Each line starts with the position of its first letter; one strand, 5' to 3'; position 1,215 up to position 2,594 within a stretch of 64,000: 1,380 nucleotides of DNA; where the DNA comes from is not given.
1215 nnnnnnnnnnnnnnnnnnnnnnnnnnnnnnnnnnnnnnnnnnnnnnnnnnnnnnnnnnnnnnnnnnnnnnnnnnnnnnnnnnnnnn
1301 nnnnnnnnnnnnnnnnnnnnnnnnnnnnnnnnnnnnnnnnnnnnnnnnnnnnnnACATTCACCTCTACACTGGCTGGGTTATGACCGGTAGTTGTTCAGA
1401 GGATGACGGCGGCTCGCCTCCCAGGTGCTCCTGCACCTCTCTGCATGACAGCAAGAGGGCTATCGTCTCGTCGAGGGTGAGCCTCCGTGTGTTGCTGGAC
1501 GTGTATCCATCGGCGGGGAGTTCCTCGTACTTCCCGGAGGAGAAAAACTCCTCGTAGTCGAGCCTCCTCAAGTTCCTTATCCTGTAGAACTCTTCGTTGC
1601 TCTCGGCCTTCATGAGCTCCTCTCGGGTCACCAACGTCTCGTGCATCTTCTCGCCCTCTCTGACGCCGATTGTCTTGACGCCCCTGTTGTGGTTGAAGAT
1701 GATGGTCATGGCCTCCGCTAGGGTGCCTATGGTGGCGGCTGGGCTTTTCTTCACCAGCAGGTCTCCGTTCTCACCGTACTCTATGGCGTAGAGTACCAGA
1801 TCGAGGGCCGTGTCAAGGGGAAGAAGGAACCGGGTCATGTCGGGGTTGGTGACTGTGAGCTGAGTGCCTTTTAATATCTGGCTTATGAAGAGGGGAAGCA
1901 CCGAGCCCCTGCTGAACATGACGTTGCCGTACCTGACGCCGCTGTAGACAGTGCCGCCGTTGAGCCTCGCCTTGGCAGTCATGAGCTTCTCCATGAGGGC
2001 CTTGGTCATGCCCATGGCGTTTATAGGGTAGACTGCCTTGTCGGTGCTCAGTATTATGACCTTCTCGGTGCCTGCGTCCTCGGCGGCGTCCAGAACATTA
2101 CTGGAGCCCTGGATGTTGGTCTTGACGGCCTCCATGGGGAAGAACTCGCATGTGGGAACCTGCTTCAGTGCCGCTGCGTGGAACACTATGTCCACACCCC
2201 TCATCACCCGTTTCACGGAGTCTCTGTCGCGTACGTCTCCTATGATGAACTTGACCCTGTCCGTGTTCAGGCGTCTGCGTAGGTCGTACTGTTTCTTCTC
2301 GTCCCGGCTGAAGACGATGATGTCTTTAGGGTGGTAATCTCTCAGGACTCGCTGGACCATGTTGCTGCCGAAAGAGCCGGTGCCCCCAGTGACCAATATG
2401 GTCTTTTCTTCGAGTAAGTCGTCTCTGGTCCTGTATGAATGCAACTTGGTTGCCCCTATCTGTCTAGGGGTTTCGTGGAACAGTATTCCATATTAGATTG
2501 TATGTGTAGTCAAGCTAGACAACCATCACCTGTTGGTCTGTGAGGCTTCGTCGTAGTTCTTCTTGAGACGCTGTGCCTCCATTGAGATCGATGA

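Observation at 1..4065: Complete CapE/CapF/CapG (FnlABC)-type UDP-L-FucNAc module plus a WbuX amidotransferase in an archaeon: a candidate acetamidino-sugar (L-FucNAm-like) pathway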

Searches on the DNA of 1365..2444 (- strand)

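Call 37: search_dna_similar(query=window:1365-2444:-, collection=ecoli_genomes, mode=distant, max_evalue=0.001, max_rows=40, rows=spread)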
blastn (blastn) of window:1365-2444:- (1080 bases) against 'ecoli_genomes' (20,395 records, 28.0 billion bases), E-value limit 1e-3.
Records with a match: 114; places in all: 114; records where one place covers at least 80% of the query: 0.
Genomes with a match: 114 of 5426; with a place that covers at least 80% of the query: 0. Places per genome that has any: lowest 1, median 1, highest 1. On chromosomes: 114 places; on plasmids: 0.
Best place of each record, by identity: 60-80% 114.
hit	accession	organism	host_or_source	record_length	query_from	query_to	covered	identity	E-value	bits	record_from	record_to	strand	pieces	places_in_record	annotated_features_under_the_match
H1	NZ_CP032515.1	Escherichia coli strain 118UI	Homo sapiens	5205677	265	465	19%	67.8%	1e-6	65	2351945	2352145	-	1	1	fnlA: UDP-N-acetylglucosamine 4,6-dehydratase/5-epimerase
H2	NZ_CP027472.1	Escherichia coli strain 2014C-3050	missing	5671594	265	465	19%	67.8%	1e-6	65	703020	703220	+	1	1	fnlA: UDP-N-acetylglucosamine 4,6-dehydratase/5-epimerase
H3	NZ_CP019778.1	Escherichia coli strain NCTC86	Homo sapiens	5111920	265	465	19%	67.8%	1e-6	65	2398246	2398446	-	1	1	fnlA: UDP-N-acetylglucosamine 4,6-dehydratase/5-epimerase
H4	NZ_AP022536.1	Escherichia coli strain THO-008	Homo sapiens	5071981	265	465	19%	67.8%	1e-6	65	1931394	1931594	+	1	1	polysaccharide biosynthesis protein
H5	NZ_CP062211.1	Escherichia coli strain L3Cip3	river water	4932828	265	465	19%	67.8%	1e-6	65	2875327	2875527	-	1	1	fnlA: UDP-N-acetylglucosamine 4,6-dehydratase/5-epimerase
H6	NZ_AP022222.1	Escherichia coli strain WP8-S17-ESBL-12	-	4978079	265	465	19%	67.8%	1e-6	65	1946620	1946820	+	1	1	fnlA: UDP-N-acetylglucosamine 4,6-dehydratase/5-epimerase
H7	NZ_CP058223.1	Escherichia coli strain 550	Homo sapiens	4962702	265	465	19%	67.8%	1e-6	65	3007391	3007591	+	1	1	fnlA: UDP-N-acetylglucosamine 4,6-dehydratase/5-epimerase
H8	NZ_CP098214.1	Escherichia coli strain Z0117EC0036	Canis lupus familiaris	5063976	265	465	19%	67.8%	1e-6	65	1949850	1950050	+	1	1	fnlA: UDP-N-acetylglucosamine 4,6-dehydratase/5-epimerase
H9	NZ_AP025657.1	Escherichia coli strain TUM13867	Homo sapiens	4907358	265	465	19%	67.8%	1e-6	65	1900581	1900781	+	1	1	fnlA: UDP-N-acetylglucosamine 4,6-dehydratase/5-epimerase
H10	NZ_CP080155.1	Escherichia coli strain PK8261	chicken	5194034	265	465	19%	67.8%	1e-6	65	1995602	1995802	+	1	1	fnlA: UDP-N-acetylglucosamine 4,6-dehydratase/5-epimerase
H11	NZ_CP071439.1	Escherichia coli strain EcPNK004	Homo sapiens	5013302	265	465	19%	67.8%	1e-6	65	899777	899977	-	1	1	fnlA: UDP-N-acetylglucosamine 4,6-dehydratase/5-epimerase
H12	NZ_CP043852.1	Escherichia coli ATCC 8739 strain ATCC 8739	not applicable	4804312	265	465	19%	67.8%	1e-6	65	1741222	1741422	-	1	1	fnlA: UDP-N-acetylglucosamine 4,6-dehydratase/5-epimerase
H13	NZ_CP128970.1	Escherichia coli strain TUM1886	missing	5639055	265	465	19%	67.8%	1e-6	65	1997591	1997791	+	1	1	fnlA: UDP-N-acetylglucosamine 4,6-dehydratase/5-epimerase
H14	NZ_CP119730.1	Escherichia coli strain E32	chicken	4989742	265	465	19%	67.8%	1e-6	65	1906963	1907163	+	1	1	fnlA: UDP-N-acetylglucosamine 4,6-dehydratase/5-epimerase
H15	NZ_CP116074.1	Escherichia coli strain DETEC-S586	ICU staff rectal swab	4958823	265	465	19%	67.8%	1e-6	65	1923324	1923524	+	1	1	fnlA: UDP-N-acetylglucosamine 4,6-dehydratase/5-epimerase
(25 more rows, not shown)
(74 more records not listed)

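Call 38: get_annotated_region(hit=H2, flank=12000)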
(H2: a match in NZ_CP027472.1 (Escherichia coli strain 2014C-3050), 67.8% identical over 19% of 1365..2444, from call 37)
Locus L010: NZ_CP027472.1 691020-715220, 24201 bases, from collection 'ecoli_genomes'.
description: Escherichia coli strain 2014C-3050 chromosome, complete genome
organism: Escherichia coli strain 2014C-3050 (NCBI taxid 562)
replicon: chromosome; assembly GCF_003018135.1
host: missing; source: stool; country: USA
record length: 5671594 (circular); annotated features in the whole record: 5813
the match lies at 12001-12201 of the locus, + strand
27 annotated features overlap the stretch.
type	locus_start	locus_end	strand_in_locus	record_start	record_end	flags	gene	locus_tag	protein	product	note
CDS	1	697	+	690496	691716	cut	wcaL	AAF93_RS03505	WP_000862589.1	colanic acid biosynthesis glycosyltransferase WcaL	-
CDS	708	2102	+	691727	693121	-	wcaM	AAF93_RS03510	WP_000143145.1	colanic acid biosynthesis protein WcaM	-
CDS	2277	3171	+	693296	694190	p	galF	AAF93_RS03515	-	UTP--glucose-1-phosphate uridylyltransferase GalF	frameshifted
CDS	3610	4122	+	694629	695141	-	-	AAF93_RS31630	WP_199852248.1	IspD/TarI family cytidylyltransferase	-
CDS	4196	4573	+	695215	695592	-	-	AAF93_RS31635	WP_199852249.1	Rossmann-fold NAD(P)-binding domain-containing protein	-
CDS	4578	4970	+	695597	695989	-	-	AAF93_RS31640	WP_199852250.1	SDR family NAD(P)-dependent oxidoreductase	-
CDS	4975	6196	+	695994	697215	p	wzx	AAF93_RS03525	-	O118/O151 family O-antigen flippase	frameshifted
CDS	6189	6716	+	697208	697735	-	-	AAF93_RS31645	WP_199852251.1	LicD family protein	-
CDS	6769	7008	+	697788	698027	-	-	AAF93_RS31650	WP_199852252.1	LicD family protein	-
CDS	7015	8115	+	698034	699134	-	wzy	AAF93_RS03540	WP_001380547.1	O118/O151 family O-antigen polymerase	-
CDS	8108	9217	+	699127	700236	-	-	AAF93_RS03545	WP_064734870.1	glycosyltransferase family 4 protein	-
CDS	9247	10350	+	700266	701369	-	-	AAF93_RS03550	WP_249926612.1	N-acetyl sugar amidotransferase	-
CDS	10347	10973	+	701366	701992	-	hisH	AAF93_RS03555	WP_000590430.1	imidazole glycerol phosphate synthase subunit HisH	-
CDS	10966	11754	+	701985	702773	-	-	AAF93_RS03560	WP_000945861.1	AglZ/HisF2 family acetamidino modification protein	-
CDS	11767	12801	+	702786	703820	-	fnlA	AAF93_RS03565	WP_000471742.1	UDP-N-acetylglucosamine 4,6-dehydratase/5-epimerase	-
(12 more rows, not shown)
